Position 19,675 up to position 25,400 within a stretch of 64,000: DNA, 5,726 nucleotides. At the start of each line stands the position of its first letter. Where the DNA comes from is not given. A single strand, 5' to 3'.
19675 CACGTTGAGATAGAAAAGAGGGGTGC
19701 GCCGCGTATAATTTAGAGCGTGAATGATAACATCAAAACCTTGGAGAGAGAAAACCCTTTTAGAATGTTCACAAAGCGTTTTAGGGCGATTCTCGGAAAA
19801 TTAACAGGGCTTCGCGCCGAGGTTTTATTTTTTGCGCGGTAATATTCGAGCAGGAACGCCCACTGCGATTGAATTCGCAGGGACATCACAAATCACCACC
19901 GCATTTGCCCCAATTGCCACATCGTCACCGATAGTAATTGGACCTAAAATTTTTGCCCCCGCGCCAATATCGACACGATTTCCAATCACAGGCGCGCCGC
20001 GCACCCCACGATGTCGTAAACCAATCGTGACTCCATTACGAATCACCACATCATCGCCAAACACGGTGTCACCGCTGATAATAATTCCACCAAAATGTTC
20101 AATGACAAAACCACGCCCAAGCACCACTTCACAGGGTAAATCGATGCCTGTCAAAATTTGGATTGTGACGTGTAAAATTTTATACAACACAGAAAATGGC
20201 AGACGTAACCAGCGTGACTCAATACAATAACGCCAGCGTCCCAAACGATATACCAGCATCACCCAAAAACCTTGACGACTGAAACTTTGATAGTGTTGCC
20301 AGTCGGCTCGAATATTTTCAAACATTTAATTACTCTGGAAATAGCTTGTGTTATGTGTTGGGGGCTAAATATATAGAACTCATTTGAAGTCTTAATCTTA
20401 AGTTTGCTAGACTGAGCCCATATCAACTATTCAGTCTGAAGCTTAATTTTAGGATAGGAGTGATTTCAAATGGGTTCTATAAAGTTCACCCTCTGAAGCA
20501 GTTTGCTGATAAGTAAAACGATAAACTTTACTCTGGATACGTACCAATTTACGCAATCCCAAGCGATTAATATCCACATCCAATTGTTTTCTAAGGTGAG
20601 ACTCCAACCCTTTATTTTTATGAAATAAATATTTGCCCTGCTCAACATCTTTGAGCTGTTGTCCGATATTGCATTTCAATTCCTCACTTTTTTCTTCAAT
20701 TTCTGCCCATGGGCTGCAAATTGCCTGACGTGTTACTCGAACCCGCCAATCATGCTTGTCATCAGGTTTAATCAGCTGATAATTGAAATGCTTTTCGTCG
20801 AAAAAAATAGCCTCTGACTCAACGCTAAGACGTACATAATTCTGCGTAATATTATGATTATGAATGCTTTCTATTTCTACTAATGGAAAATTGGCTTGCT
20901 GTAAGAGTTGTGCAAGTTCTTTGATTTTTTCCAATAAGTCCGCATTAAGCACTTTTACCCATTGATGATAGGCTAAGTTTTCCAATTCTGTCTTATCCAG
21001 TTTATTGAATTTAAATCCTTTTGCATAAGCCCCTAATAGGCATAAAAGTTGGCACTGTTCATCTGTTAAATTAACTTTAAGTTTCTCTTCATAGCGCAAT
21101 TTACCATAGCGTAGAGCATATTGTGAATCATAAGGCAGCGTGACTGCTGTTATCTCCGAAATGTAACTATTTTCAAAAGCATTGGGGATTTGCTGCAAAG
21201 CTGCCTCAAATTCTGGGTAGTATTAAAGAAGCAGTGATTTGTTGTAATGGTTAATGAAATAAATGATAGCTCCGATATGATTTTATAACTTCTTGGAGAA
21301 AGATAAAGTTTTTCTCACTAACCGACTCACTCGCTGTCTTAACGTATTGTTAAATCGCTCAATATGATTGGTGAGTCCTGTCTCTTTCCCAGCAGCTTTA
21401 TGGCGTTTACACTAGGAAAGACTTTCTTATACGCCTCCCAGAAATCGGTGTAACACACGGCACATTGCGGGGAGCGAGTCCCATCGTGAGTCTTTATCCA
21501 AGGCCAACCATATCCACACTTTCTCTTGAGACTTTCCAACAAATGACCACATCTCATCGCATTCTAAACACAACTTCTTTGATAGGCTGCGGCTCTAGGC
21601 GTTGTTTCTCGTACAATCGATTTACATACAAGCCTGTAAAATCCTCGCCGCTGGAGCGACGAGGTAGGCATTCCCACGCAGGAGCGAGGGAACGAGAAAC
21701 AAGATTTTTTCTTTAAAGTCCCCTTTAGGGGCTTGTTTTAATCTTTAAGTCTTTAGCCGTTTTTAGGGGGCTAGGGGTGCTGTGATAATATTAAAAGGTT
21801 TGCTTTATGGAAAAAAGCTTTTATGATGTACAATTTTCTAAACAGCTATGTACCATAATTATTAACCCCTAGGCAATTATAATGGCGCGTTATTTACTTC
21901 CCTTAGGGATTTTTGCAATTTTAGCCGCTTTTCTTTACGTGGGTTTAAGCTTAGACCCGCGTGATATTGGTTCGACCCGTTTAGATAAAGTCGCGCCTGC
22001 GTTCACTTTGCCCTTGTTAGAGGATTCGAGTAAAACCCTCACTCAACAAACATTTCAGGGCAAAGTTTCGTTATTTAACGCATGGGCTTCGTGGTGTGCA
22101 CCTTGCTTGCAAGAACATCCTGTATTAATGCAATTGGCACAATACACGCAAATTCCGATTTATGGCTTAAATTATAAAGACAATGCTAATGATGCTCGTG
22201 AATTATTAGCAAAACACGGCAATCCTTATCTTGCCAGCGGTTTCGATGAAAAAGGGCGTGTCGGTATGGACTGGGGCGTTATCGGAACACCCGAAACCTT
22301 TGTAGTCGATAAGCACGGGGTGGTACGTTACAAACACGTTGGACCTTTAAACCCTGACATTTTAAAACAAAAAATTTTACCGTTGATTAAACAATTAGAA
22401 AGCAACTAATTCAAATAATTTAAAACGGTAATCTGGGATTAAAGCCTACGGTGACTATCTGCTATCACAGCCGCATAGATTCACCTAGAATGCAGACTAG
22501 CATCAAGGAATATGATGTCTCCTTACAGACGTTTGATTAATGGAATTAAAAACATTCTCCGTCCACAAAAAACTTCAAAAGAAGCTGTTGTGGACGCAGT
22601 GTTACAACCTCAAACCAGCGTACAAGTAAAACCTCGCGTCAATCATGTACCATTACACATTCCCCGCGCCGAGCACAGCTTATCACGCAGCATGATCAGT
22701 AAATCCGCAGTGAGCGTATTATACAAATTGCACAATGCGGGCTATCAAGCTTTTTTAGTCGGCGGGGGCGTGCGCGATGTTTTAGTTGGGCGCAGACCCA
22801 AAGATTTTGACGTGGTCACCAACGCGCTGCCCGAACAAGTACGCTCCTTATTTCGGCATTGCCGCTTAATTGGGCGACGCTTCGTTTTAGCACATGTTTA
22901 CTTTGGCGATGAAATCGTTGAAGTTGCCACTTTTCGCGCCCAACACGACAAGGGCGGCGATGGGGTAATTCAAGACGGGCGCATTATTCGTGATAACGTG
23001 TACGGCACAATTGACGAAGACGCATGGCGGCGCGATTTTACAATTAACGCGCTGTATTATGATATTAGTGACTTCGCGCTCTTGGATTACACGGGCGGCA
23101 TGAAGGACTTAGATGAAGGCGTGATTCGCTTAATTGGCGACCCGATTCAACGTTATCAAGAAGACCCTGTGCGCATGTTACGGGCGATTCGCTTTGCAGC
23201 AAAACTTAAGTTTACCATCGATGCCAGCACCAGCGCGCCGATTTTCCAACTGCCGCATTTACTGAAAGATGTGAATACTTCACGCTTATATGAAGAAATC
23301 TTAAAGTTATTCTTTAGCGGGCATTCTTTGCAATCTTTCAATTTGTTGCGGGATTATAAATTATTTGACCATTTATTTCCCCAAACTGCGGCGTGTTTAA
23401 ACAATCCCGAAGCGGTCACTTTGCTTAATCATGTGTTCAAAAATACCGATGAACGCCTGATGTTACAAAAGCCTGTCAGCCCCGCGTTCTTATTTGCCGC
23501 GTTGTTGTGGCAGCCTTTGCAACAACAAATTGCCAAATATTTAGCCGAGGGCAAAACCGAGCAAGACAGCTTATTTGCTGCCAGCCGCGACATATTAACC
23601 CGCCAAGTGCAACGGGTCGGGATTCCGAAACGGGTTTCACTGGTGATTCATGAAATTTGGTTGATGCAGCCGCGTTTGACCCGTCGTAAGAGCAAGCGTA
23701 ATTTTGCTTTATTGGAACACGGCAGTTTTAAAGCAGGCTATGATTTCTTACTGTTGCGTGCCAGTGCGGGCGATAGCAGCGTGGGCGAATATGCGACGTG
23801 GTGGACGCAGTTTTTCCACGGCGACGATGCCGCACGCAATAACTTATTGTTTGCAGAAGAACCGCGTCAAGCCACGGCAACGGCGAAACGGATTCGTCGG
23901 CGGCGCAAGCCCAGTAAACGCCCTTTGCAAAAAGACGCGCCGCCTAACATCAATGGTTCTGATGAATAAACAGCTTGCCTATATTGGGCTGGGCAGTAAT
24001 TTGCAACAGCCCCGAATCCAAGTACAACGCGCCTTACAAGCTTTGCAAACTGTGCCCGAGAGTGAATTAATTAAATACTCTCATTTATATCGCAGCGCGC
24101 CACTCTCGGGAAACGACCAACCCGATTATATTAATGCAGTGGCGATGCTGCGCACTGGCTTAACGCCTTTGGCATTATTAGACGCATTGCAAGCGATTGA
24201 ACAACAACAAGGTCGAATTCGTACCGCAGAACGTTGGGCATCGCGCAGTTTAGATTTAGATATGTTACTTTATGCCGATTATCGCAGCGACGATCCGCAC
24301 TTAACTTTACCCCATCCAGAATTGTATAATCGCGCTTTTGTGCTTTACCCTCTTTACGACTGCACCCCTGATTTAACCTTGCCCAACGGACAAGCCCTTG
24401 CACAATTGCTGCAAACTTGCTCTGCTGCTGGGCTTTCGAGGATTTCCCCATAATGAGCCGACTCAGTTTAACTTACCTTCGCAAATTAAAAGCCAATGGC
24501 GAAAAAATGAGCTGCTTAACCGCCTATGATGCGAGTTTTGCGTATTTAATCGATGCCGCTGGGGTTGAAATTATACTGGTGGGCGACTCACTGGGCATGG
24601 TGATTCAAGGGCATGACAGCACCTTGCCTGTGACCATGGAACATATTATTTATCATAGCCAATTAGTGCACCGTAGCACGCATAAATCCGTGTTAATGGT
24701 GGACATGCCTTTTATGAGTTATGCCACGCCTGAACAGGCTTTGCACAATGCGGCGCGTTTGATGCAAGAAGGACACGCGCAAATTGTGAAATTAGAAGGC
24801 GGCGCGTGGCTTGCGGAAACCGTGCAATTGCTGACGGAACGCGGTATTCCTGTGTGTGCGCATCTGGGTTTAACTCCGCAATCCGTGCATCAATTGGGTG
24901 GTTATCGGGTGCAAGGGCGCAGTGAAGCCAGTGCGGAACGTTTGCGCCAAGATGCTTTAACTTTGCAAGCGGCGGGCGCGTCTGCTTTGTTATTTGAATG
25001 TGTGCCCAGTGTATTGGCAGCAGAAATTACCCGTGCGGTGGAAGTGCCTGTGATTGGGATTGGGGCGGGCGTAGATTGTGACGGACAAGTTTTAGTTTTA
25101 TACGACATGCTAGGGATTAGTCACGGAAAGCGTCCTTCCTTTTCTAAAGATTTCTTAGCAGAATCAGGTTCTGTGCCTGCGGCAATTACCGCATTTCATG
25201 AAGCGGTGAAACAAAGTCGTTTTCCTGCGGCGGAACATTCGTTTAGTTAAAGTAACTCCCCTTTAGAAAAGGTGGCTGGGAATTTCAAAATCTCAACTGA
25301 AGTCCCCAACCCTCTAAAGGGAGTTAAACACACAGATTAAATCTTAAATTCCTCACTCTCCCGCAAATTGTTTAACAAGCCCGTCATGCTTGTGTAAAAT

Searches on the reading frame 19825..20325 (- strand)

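Call 41: search_protein_families(library=pfam, proteins=[window:19825-20325:-], max_evalue=0.001)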
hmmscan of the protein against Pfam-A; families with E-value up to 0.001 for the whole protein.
window:19825-20325:- (166 aa): 2 families
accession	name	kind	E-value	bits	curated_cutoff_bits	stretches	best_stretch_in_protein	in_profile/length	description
PF00132.30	Hexapep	-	2.1e-08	34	27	1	112-144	2-34/36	Bacterial transferase hexapeptide (six repeats)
PF14602.12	Hexapep_2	-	0.00028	21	27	0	113-144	3-32/34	Hexapeptide repeat of succinyl-transferase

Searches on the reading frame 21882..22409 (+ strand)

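Call 41: search_protein_families(library=pfam, proteins=[window:21882-22409:+], max_evalue=0.001)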
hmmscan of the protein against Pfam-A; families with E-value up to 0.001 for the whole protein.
window:21882-22409:+ (175 aa): 5 families
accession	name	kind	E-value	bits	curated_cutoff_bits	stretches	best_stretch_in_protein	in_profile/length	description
PF08534.16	Redoxin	-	7e-20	71.8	26.6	1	38-158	6-138/148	Redoxin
PF00578.27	AhpC-TSA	-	1.4e-12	48.1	26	1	36-150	3-123/124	AhpC/TSA family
PF13905.12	Thioredoxin_8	-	1.6e-05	25.6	27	1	60-146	1-92/94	Thioredoxin-like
PF00085.26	Thioredoxin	-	4.3e-05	23.9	23.5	1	60-106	18-66/103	Thioredoxin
PF13098.12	Thioredoxin_2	-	0.00038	21.2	27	1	60-164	5-103/104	Thioredoxin-like domain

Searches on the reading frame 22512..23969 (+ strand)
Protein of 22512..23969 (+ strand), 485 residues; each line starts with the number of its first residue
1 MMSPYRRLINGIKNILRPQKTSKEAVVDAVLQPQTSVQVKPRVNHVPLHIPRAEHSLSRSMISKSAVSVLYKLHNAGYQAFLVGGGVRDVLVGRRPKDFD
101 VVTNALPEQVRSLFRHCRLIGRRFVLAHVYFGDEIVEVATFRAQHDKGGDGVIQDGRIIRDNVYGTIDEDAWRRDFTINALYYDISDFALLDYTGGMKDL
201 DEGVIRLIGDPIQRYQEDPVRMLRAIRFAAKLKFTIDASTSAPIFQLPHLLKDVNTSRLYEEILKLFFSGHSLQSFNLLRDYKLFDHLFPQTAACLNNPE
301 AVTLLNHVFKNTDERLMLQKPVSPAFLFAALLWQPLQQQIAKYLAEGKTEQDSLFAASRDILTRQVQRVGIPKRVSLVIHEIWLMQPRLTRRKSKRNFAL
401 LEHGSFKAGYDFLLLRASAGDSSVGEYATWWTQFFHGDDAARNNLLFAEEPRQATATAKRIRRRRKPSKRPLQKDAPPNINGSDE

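Call 41: search_protein_families(library=pfam, proteins=[window:22512-23969:+], max_evalue=0.001)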
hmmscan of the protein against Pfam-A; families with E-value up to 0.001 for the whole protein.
window:22512-23969:+ (485 aa): 3 families
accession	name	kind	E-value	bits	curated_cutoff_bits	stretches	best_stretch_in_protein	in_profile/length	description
PF01743.26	PolyA_pol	-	3.8e-37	127.9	23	1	80-206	1-126/126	Poly A polymerase head domain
PF12626.12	PolyA_pol_arg_C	-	8.1e-33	113.4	22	1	347-466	2-119/119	Polymerase A arginine-rich C-terminus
PF12627.12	PolyA_pol_RNAbd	-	6.5e-18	64.7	22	1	234-294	2-62/64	Probable RNA and SrmB- binding site of polymerase A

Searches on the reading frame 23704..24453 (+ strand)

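Call 41: search_protein_families(library=pfam, proteins=[window:23704-24453:+], max_evalue=0.001)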
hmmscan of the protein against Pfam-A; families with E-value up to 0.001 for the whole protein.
window:23704-24453:+ (249 aa): 1 family
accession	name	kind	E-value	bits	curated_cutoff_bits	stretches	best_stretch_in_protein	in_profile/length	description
PF01288.25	HPPK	-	3e-36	124.8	25.7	1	93-221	1-115/116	7,8-dihydro-6-hydroxymethylpterin-pyrophosphokinase (HPPK)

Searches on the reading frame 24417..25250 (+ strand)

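Call 41: search_protein_families(library=pfam, proteins=[window:24417-25250:+], max_evalue=0.001)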
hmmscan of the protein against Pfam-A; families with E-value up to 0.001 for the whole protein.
window:24417-25250:+ (277 aa): 2 families
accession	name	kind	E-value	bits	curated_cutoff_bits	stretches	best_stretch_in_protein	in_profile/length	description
PF02548.21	Pantoate_transf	-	1.1e-108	363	28.7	1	17-271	3-258/259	Ketopantoate hydroxymethyltransferase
PF01177.27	Asp_Glu_race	-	0.00035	20.9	31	1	169-216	49-97/211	Asp/Glu/Hydantoin racemase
